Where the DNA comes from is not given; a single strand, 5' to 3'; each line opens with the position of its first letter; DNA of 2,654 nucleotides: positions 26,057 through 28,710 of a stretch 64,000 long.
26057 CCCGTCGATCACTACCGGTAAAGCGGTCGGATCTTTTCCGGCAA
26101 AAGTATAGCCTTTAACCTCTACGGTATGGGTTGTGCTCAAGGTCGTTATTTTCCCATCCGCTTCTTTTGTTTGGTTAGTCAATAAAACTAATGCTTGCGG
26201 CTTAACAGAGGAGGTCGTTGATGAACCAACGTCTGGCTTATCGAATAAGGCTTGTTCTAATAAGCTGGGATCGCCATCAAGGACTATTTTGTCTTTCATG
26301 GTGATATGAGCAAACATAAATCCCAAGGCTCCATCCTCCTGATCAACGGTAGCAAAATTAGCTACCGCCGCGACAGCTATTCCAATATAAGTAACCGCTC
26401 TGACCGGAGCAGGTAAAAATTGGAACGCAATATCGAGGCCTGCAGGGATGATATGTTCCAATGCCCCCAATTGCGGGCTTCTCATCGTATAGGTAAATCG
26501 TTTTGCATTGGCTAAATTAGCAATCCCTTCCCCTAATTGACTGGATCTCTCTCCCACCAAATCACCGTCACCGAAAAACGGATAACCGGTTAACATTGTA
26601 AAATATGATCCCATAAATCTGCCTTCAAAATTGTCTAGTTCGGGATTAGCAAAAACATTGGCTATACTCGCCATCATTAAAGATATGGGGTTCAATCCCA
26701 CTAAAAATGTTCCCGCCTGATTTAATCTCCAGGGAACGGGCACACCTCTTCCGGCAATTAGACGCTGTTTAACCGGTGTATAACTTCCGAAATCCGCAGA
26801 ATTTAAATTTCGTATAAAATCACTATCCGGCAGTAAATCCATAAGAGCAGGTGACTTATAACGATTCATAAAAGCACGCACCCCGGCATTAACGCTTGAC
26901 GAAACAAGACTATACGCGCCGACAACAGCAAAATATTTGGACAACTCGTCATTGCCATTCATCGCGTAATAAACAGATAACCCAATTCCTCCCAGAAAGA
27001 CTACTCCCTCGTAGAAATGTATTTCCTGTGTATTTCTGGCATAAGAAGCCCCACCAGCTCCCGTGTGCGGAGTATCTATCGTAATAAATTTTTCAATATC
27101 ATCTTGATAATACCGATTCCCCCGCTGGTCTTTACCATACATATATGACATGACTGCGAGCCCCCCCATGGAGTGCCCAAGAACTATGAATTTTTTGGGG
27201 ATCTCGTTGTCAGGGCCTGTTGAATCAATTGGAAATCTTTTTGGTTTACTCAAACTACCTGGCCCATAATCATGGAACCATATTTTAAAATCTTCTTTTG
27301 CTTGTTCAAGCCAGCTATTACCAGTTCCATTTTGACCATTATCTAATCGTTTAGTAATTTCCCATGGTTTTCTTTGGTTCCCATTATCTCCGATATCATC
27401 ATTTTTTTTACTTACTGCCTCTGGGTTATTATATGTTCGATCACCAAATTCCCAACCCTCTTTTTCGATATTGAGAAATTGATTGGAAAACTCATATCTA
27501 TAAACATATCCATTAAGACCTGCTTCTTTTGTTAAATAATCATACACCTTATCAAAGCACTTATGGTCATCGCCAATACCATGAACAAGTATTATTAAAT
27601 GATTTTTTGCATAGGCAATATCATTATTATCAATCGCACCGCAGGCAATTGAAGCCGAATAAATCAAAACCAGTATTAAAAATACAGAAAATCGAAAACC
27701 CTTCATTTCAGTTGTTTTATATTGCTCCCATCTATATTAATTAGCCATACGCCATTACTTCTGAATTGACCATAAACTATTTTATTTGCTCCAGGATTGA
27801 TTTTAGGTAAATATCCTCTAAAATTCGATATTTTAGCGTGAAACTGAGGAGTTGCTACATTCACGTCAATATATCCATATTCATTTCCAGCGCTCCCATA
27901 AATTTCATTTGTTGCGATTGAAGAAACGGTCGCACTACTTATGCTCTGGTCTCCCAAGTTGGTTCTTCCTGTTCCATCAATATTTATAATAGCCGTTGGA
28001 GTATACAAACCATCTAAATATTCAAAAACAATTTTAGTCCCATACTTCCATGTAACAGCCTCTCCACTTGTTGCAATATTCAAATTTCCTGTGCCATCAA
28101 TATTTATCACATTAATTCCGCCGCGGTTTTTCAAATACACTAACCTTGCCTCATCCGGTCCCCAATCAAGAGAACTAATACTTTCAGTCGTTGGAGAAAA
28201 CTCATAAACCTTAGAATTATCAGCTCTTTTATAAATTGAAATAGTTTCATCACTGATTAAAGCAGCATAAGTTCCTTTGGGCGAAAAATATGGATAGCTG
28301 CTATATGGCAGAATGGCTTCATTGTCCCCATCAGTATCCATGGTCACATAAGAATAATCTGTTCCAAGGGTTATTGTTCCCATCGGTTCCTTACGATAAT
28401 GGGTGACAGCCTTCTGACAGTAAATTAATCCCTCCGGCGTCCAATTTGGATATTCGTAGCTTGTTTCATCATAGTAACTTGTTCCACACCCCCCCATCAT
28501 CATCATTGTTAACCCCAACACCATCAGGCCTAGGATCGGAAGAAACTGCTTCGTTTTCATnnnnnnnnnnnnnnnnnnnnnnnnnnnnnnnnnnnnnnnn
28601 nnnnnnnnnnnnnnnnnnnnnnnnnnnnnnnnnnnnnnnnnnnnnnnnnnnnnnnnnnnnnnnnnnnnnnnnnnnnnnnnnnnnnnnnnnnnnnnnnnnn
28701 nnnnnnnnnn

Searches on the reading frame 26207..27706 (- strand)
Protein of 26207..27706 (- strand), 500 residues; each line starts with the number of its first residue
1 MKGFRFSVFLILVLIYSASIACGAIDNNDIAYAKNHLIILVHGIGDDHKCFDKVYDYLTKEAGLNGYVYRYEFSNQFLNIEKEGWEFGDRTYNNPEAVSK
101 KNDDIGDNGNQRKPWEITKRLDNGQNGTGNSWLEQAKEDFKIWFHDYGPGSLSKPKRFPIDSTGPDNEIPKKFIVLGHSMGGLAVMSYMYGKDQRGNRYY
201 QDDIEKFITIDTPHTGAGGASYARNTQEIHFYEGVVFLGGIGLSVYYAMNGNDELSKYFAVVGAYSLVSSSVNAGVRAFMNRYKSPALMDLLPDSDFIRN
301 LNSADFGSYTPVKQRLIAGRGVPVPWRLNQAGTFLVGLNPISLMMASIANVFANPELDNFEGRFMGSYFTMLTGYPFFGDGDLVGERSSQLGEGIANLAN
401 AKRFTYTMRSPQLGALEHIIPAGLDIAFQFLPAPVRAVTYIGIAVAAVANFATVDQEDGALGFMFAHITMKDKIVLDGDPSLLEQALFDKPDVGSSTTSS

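Call 102: search_protein_families(library=pfam, proteins=[window:26207-27706:-], max_evalue=0.01)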
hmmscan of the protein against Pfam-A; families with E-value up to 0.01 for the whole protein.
window:26207-27706:- (500 aa): 7 families
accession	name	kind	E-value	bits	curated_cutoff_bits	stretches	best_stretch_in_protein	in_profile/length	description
PF07819.20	PGAP1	-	1.2e-05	25.6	24.3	1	168-217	88-132/233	PGAP1-like alpha/beta domain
PF05057.20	DUF676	-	1.7e-05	24.9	20.3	1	170-221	77-132/217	Putative serine esterase (DUF676)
PF12146.15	Hydrolase_4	-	0.00013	21.8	27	0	171-192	76-97/239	Serine aminopeptidase, S33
PF06028.17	DUF915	-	0.00078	19.3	22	1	171-217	103-146/255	Alpha/beta hydrolase of unknown function (DUF915)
PF12697.13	Abhydrolase_6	-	0.0021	19.2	26.3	0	38-189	1-84/217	Alpha/beta hydrolase family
PF02450.21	LCAT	-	0.0045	16.7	21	1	171-217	121-165/392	Lecithin:cholesterol acyltransferase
PF02089.21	Palm_thioest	-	0.0072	16.5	26.8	0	167-223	69-119/254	Palmitoyl protein thioesterase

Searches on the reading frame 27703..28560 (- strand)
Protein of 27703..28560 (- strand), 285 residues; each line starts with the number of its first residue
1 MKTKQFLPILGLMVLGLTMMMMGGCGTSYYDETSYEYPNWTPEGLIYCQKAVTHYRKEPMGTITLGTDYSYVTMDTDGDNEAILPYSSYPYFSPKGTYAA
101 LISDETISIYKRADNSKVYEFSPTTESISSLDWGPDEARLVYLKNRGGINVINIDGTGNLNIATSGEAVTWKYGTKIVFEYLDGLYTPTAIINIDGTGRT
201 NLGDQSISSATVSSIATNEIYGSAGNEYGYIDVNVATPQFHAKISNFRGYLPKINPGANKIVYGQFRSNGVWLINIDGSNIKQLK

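Call 12: find_encoding_contigs(protein=window:27703-28560:-, flank=10000, max_places=6)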
Protein window:27703-28560:- (285 aa): no gene with exactly this product is on record in the collection.

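Call 59: search_protein_families(library=pfam, proteins=[window:27703-28560:-])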
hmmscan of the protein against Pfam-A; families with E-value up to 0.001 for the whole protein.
window:27703-28560:- (285 aa): 1 family
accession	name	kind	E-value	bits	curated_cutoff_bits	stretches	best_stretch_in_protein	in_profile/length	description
PF23414.1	Beta-prop_EML_2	-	0.0003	20.7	90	1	92-189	89-188/266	Echinoderm microtubule-associated protein second beta-propeller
